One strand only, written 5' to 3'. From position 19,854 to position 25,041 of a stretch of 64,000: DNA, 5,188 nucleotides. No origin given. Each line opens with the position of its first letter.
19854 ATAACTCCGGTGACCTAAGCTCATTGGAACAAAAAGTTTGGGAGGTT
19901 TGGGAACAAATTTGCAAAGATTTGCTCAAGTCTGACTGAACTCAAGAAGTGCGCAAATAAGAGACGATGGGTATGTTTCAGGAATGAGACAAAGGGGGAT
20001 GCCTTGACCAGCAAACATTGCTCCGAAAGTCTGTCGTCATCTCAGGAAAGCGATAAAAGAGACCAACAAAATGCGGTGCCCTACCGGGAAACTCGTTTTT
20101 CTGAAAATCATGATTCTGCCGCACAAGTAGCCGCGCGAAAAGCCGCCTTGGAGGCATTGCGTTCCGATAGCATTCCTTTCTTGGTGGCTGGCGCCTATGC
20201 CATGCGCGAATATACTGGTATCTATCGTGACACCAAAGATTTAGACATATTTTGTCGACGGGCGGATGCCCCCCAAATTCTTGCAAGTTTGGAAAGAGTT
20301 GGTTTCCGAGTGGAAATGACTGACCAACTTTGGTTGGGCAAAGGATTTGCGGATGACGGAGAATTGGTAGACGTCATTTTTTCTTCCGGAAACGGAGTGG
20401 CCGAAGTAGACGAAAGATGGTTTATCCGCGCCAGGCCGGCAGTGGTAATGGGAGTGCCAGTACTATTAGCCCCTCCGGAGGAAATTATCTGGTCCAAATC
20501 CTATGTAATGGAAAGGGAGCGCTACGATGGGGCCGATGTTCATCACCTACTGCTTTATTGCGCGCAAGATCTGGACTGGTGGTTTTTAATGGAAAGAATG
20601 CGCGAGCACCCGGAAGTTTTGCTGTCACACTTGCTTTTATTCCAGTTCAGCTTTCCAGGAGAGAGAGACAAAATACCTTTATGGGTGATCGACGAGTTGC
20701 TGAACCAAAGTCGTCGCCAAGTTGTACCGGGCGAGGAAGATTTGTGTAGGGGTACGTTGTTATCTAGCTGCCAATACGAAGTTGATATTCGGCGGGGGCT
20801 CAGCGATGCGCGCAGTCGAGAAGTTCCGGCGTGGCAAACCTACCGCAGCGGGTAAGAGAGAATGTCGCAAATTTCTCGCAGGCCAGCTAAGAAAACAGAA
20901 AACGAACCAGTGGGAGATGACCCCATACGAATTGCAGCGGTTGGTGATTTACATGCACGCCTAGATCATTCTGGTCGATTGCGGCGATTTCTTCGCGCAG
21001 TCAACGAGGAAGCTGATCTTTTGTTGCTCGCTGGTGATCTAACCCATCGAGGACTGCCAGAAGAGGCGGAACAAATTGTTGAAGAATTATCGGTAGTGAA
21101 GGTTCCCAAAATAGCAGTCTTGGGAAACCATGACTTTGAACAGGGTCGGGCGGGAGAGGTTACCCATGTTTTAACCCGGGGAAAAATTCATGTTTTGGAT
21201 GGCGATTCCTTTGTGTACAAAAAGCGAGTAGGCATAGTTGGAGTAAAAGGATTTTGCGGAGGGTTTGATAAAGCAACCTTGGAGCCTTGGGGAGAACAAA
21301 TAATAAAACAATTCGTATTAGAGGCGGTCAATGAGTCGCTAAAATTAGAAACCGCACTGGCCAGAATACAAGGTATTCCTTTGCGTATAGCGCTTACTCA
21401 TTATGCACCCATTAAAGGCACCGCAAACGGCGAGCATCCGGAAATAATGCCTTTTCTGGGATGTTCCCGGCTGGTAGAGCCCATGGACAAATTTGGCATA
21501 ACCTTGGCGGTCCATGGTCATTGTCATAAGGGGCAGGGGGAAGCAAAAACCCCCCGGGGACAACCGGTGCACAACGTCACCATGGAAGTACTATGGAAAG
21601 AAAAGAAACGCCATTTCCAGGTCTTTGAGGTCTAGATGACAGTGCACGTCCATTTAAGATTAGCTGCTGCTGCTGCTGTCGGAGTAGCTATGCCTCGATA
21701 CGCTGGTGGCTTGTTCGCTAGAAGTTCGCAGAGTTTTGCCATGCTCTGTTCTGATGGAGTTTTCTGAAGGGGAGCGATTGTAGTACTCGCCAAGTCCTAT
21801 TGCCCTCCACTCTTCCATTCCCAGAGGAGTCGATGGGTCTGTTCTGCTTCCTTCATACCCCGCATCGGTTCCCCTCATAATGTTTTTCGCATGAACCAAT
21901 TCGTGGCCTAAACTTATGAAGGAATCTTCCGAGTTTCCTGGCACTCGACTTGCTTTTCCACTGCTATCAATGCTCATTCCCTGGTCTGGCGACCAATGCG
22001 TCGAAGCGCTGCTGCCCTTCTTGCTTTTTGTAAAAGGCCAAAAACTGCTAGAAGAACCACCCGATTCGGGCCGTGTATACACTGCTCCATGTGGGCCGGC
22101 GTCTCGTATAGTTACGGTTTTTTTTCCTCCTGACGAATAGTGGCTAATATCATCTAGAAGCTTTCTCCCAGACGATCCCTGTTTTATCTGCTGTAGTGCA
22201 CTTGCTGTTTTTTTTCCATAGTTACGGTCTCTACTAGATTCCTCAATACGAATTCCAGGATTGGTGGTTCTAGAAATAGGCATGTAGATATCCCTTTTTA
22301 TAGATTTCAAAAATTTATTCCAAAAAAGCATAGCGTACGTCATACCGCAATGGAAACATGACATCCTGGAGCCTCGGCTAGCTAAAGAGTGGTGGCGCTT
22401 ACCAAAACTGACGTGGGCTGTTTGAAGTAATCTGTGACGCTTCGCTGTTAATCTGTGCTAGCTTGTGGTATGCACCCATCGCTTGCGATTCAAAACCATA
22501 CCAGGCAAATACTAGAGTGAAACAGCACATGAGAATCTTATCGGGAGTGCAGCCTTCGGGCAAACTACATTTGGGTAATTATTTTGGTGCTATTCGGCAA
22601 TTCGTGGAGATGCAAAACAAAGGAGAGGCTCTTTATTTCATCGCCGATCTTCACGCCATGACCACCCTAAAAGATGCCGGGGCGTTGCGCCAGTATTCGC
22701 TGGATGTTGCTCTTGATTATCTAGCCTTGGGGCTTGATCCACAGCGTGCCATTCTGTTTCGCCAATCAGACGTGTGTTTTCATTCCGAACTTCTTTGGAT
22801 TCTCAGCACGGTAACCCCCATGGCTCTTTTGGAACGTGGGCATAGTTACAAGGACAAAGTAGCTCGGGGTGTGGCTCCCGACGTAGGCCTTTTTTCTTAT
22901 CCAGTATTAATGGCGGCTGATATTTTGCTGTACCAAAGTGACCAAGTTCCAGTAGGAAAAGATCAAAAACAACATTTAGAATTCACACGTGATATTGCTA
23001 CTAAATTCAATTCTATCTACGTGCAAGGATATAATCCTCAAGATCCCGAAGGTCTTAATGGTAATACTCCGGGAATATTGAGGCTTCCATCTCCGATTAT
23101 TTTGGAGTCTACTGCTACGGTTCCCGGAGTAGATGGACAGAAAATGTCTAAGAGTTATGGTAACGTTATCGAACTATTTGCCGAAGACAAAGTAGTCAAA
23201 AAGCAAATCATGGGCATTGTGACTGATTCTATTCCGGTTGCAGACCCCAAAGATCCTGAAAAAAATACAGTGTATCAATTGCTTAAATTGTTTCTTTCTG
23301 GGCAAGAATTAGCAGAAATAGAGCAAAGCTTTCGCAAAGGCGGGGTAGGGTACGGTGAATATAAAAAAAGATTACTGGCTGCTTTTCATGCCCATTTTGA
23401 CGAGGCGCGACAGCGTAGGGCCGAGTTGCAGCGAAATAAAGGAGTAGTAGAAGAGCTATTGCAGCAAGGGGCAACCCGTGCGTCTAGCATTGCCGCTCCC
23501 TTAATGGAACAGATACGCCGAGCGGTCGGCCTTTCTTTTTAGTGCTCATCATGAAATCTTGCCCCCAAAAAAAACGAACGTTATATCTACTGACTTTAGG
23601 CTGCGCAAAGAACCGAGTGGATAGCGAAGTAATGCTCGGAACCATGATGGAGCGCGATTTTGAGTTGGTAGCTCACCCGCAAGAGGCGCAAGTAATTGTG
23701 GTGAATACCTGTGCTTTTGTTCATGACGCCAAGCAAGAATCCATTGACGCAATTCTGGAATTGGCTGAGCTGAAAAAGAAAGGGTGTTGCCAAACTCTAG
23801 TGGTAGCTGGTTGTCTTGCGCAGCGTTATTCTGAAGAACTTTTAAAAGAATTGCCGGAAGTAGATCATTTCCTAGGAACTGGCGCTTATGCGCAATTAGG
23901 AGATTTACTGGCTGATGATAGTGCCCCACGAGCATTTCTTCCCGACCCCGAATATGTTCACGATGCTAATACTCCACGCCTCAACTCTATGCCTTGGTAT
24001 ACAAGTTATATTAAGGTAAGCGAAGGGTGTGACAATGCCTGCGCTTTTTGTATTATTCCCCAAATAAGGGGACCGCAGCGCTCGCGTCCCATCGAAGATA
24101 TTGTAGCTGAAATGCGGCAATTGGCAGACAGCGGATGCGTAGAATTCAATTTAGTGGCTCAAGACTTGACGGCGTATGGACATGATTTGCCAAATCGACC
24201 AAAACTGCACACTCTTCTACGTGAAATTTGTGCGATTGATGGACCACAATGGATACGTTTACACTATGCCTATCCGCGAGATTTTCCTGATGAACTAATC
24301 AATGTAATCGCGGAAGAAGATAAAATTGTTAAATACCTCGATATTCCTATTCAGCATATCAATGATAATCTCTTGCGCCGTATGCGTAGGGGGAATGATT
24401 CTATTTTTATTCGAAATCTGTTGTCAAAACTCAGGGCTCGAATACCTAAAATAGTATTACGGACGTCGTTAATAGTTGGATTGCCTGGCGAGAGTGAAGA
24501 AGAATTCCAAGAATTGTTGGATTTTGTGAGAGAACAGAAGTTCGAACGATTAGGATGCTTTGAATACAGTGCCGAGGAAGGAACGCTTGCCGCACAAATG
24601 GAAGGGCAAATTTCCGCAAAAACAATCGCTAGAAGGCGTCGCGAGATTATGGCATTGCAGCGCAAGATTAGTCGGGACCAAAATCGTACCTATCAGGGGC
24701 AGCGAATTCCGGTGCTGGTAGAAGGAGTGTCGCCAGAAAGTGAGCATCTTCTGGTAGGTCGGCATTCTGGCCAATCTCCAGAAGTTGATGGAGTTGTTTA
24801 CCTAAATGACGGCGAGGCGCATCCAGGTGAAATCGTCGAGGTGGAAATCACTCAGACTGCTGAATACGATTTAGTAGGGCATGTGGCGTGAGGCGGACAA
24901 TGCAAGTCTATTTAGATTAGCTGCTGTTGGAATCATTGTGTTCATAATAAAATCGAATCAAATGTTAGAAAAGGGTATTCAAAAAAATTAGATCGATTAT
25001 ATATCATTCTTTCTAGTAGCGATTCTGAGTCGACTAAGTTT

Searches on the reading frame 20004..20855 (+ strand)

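Call 38: search_protein_families(library=pfam, proteins=[window:20004-20855:+], max_evalue=0.001)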
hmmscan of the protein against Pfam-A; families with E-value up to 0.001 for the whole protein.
window:20004-20855:+ (283 aa): 1 family
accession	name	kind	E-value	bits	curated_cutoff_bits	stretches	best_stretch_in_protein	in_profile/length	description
PF10706.15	Aminoglyc_resit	-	0.00045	20.8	21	1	48-107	5-64/149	Aminoglycoside-2''-adenylyltransferase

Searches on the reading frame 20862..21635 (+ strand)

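Call 38: search_protein_families(library=pfam, proteins=[window:20862-21635:+], max_evalue=0.001)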
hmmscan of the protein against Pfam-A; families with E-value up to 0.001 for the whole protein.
window:20862-21635:+ (257 aa): 2 families
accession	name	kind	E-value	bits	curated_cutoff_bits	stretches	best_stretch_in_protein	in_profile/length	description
PF00149.33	Metallophos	-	3.9e-16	60.5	21.5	1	22-223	1-190/191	Calcineurin-like phosphoesterase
PF12850.12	Metallophos_2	-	1.1e-07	32.4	27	1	23-116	2-60/154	Calcineurin-like phosphoesterase superfamily domain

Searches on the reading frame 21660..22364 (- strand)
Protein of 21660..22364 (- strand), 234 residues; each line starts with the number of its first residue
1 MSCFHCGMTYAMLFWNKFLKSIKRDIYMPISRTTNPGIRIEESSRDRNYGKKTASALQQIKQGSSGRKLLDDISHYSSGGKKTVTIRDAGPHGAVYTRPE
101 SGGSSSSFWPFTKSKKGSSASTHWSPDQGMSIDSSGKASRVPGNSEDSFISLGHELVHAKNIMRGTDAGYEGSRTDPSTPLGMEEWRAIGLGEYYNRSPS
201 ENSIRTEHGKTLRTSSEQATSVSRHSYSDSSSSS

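Call 38: search_protein_families(library=pfam, proteins=[window:21660-22364:-], max_evalue=0.001)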
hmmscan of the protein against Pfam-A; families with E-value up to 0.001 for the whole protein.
window:21660-22364:- (234 aa): 1 family
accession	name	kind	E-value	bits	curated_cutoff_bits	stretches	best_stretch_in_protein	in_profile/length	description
PF14891.12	Peptidase_M91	-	6.2e-17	62.9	25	1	45-214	9-174/176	Effector protein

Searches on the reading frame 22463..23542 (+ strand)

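Call 38: search_protein_families(library=pfam, proteins=[window:22463-23542:+], max_evalue=0.001)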
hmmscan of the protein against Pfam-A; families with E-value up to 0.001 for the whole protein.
window:22463-23542:+ (359 aa): 1 family
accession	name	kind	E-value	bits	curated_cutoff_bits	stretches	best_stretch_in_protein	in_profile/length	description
PF00579.31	tRNA-synt_1b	-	4.8e-60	203.8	21.1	1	20-312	3-291/292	tRNA synthetases class I (W and Y)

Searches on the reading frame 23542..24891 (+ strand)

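Call 38: search_protein_families(library=pfam, proteins=[window:23542-24891:+], max_evalue=0.001)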
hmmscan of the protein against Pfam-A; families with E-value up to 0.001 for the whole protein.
window:23542-24891:+ (449 aa): 4 families
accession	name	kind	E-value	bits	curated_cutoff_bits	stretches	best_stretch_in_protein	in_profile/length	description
PF00919.26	UPF0004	-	8.4e-28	96.7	27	1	14-112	2-98/98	Uncharacterized protein family UPF0004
PF04055.27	Radical_SAM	-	5.1e-25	89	29.5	1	157-329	1-166/166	Radical SAM superfamily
PF18693.7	TRAM_2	-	1.8e-17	63.7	27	1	386-448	2-62/63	TRAM domain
PF01938.26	TRAM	-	8.5e-09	35.6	21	1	382-448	1-60/61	TRAM domain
